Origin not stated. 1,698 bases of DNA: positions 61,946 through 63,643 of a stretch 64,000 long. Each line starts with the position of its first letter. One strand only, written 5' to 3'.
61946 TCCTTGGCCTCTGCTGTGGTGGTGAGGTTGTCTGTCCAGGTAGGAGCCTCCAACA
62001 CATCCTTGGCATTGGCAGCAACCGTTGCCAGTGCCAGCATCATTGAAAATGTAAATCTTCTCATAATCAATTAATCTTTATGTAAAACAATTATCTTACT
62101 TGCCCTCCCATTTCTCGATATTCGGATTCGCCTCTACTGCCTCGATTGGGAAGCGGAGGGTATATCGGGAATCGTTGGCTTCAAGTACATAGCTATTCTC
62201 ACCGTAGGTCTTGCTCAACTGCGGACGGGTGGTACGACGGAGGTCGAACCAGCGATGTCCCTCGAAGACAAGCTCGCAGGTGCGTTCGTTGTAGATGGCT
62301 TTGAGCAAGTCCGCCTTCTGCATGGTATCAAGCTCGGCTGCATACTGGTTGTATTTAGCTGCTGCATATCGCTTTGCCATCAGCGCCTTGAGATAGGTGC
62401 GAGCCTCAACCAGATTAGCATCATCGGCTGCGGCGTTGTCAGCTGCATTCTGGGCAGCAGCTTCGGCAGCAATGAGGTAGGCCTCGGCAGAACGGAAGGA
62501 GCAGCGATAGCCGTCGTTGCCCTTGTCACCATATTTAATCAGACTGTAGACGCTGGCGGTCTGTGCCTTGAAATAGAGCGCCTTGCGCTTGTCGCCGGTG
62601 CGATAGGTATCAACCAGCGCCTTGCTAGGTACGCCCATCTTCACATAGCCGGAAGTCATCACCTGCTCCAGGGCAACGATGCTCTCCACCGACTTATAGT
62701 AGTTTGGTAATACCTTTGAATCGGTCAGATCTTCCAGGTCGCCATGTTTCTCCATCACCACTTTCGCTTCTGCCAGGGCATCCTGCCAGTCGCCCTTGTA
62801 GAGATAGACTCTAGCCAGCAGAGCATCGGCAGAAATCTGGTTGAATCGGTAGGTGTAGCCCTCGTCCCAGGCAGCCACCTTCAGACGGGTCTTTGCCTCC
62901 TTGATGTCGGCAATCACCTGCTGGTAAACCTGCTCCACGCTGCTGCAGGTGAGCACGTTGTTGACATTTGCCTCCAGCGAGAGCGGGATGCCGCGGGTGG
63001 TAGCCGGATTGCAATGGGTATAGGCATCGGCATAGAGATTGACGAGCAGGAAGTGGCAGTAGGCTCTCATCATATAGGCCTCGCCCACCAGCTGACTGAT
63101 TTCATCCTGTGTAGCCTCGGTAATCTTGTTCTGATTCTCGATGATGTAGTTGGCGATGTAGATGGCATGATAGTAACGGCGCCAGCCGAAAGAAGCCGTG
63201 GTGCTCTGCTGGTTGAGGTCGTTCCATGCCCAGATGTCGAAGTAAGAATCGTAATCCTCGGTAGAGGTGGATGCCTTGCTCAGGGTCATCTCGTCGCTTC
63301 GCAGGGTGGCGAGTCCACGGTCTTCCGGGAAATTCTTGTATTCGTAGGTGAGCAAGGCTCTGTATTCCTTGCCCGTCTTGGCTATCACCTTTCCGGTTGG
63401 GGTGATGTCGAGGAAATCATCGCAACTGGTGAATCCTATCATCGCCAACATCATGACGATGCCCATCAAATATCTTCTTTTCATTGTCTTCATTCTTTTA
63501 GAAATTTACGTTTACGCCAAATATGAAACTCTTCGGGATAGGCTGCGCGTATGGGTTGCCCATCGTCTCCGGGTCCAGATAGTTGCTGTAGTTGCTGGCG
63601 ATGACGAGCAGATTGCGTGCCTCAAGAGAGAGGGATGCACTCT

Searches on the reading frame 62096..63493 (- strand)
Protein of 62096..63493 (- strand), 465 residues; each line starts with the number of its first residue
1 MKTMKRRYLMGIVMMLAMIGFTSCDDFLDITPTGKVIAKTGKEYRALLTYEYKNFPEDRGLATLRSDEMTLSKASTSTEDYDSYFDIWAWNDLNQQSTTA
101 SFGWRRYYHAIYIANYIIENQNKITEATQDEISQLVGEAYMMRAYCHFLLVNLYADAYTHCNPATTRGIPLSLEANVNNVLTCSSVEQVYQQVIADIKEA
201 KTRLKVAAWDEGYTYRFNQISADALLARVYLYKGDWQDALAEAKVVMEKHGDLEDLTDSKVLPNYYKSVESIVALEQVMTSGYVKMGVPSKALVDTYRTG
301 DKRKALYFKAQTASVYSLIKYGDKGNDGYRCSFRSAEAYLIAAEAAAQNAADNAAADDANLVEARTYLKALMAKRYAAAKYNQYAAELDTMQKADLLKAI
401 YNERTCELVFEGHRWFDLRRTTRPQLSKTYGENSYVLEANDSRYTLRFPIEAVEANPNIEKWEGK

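Call 29: search_protein_families(library=pfam, proteins=[window:62096-63493:-])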
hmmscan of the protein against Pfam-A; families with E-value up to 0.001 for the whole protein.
window:62096-63493:- (465 aa): 2 families
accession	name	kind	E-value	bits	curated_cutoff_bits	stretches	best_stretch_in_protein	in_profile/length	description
PF14322.12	SusD-like_3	-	3.1e-27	96.5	27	1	26-231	1-191/191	Starch-binding associating with outer membrane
PF07980.17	SusD_RagB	-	7.6e-17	62.3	23.1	1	287-441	115-255/297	SusD family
